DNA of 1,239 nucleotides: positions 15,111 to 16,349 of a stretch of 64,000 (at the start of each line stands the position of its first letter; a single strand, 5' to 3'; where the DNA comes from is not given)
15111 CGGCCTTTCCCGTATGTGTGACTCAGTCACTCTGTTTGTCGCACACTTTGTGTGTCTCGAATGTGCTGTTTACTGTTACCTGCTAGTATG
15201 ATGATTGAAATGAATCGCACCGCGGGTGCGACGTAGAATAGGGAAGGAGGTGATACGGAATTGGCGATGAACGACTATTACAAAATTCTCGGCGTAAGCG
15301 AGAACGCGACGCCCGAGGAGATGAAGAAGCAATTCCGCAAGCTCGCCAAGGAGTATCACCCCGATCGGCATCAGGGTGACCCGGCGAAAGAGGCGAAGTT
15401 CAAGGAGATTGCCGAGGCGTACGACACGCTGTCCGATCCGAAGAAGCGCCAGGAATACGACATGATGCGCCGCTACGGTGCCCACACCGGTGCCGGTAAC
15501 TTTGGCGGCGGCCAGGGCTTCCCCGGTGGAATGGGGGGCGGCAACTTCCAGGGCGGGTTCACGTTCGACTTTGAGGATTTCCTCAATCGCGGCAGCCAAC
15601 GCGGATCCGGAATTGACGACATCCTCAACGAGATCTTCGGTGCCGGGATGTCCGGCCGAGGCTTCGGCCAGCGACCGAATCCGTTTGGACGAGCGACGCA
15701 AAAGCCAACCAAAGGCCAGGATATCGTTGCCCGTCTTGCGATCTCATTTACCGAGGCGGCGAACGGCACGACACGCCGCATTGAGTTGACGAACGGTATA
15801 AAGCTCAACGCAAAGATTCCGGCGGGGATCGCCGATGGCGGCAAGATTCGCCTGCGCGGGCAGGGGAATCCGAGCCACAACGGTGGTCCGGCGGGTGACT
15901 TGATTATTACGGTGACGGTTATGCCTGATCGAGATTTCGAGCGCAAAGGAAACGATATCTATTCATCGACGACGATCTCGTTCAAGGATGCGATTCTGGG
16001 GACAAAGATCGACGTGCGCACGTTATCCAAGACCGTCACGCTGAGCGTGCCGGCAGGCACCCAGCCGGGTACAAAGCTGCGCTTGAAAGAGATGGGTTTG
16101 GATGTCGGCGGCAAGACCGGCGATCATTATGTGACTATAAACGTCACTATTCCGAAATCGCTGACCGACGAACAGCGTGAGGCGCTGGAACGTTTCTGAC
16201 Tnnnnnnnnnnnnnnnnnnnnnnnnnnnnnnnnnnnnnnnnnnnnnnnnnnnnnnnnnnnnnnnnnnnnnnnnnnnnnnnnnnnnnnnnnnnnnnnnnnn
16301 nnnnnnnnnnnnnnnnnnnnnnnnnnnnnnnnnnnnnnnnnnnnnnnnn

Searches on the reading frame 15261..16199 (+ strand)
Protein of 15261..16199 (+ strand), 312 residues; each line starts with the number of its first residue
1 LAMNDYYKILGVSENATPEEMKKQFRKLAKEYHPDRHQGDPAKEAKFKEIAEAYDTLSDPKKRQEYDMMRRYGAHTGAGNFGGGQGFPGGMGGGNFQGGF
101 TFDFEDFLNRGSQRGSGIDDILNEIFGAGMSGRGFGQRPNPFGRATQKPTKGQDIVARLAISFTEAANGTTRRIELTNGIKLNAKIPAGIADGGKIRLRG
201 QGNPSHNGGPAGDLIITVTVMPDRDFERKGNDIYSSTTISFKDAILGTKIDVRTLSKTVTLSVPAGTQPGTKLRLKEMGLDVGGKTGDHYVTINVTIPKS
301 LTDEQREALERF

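Call 4: search_protein_families(library=pfam, proteins=[window:15261-16199:+], max_evalue=1)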
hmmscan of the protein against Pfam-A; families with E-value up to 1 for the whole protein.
window:15261-16199:+ (312 aa): 4 families
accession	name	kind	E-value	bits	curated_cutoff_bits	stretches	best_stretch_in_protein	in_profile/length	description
PF01556.23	DnaJ_C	-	4.2e-44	150.7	26.6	1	156-298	2-152/152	DnaJ C terminal domain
PF00226.36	DnaJ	-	3.6e-27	94.7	27.8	1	5-67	1-63/63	DnaJ domain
PF18035.6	Bap31_Bap29_C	-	0.17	12.4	30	1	19-33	18-32/52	Bap31/Bap29 cytoplasmic coiled-coil domain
PF11126.13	Phage_DsbA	-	0.23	12.2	25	1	23-57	34-65/67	Transcriptional regulator DsbA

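Call 12: find_related_loci(query=window:15261-16199:+, collection=genome_contigs, flank=10000)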
Query window:15261-16199:+ (312 aa) in genome_contigs; peptide patterns used: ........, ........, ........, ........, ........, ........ (x = any residue, [..] = any of these).
99 stretches matched a pattern; 8 encode a relative of the query (tblastn E <= 1e-3); 8 distinct loci.
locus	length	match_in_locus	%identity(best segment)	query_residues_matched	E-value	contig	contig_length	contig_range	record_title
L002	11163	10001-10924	55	5-312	2e-94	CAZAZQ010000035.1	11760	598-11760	MAG TPA_asm: uncultured Ignavibacteriales bacterium isolate SRP338002_co1_91 genome assembly, contig: NODE_5122_length_1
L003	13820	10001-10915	51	5-312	6e-85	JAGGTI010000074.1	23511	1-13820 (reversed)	MAG: Candidatus Zixiibacteriota bacterium isolate AUK044 PB_MANV_044_c_000000000083, whole genome shotgun sequence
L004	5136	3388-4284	43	5-312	1e-68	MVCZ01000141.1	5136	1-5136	MAG: candidate division KSB1 bacterium 4484_188 ex4484_188_scaffold_49697, whole genome shotgun sequence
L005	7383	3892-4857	42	1-312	2e-67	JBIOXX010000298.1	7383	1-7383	MAG: bacterium isolate MAG045 k127_4232618, whole genome shotgun sequence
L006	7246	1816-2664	38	3-312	3e-55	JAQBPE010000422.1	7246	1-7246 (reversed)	MAG: Cyanobacteria bacterium RYN_339 scaffold_6702538, whole genome shotgun sequence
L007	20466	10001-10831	38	7-310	6e-46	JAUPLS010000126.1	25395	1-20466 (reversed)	MAG: Campylobacterota bacterium isolate erpe_2018_pw_24hr_WHONDRS-PP48-000093_B_bin.22 scaffold_539294, whole genome sho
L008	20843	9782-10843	31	1-312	3e-32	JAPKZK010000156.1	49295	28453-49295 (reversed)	MAG: Candidatus Aminicenantes bacterium isolate LacPavin_0920_SED2_MAG_46_26 LacPavin_0920_SED2_scaffold_353126, whole g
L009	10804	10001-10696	36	5-220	1e-27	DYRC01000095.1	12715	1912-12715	MAG TPA_asm: Desulfonema limicola isolate SulCav_GS10_10_45_377 SulCav_GS10_10_8160_length_12715_cov_198_851343, whole g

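Call 65: search_protein_families(library=pfam, proteins=[L002:7891-9798:+], max_evalue=0.001)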
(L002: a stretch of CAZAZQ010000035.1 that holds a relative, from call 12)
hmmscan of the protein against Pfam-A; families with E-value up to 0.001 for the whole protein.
L002:7891-9798:+ (635 aa): 2 families
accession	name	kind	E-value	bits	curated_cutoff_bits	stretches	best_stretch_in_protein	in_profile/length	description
PF00012.26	HSP70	-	1.1e-270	899.4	20.6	1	4-596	1-598/599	Hsp70 protein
PF06723.19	MreB_Mbl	-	6.9e-17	61.7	27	1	115-369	76-316/327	MreB/Mbl protein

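Call 73: search_protein_families(library=padloc, proteins=[L028:3487-4491:+, L027:4911-5561:+], max_evalue=0.01)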
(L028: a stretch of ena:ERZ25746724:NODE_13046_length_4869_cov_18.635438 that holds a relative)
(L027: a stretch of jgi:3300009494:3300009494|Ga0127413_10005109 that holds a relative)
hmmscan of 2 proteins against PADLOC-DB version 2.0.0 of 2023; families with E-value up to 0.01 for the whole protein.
L028:3487-4491:+ (334 aa): 0 families

L027:4911-5561:+ (216 aa): 0 families

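Call 74: search_protein_families(library=pfam, proteins=[L028:3487-4491:+, L027:4911-5561:+], max_evalue=0.01)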
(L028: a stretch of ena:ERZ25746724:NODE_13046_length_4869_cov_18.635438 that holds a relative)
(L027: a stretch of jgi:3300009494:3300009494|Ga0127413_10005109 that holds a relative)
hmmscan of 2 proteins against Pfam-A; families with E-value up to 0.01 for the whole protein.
L028:3487-4491:+ (334 aa): 1 family
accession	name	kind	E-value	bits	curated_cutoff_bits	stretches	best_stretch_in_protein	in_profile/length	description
PF14279.12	HNH_5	-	1.5e-08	34.9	27.5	1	6-55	1-54/56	HNH endonuclease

L027:4911-5561:+ (216 aa): 0 families
